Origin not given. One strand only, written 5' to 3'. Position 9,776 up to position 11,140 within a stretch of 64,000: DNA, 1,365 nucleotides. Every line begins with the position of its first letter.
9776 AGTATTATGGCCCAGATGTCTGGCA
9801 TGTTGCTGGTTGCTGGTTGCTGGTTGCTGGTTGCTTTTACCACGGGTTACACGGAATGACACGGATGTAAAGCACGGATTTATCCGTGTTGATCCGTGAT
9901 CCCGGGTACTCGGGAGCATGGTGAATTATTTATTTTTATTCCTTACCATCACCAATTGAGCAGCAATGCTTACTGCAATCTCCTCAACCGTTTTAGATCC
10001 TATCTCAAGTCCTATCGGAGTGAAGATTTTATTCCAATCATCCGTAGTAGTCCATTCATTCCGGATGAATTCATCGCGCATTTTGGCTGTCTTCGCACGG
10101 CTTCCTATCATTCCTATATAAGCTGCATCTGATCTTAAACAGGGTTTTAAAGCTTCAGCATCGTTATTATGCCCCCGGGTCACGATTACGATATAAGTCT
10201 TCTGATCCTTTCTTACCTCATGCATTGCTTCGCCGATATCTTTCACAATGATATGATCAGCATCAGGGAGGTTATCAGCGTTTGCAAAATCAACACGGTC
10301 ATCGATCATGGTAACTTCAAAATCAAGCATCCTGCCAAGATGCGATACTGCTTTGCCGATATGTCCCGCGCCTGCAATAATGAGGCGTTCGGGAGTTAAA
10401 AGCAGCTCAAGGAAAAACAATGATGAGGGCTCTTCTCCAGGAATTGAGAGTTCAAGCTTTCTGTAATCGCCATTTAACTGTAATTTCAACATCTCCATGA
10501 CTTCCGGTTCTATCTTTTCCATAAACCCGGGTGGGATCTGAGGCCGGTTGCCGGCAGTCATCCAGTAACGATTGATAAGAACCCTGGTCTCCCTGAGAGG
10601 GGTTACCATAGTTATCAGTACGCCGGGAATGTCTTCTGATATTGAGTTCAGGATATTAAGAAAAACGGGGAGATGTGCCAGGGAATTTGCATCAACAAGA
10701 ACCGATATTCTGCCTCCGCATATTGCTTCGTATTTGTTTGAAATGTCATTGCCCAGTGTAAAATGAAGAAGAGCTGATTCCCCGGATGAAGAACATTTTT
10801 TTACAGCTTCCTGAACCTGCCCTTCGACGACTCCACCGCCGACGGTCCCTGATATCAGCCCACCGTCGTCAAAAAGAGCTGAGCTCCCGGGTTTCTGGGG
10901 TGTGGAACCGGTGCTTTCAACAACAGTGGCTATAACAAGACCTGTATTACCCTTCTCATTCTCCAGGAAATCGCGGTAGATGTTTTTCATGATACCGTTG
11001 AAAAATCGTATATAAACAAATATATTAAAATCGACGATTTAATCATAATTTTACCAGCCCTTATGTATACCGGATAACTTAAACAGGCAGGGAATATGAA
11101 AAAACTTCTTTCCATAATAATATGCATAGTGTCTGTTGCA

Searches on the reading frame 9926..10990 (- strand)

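Call 54: search_protein_families(library=pfam, max_evalue=0.00001, proteins=[window:9926-10990:-])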
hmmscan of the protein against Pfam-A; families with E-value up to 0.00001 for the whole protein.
window:9926-10990:- (354 aa): 2 families
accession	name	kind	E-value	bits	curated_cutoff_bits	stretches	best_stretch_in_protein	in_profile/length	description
PF13478.12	XdhC_C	-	4.8e-39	134.2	29.7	1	203-346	1-125/125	XdhC Rossmann domain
PF02625.21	XdhC_CoxI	-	1.2e-15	57.6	24.3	1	17-77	7-67/68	XdhC and CoxI family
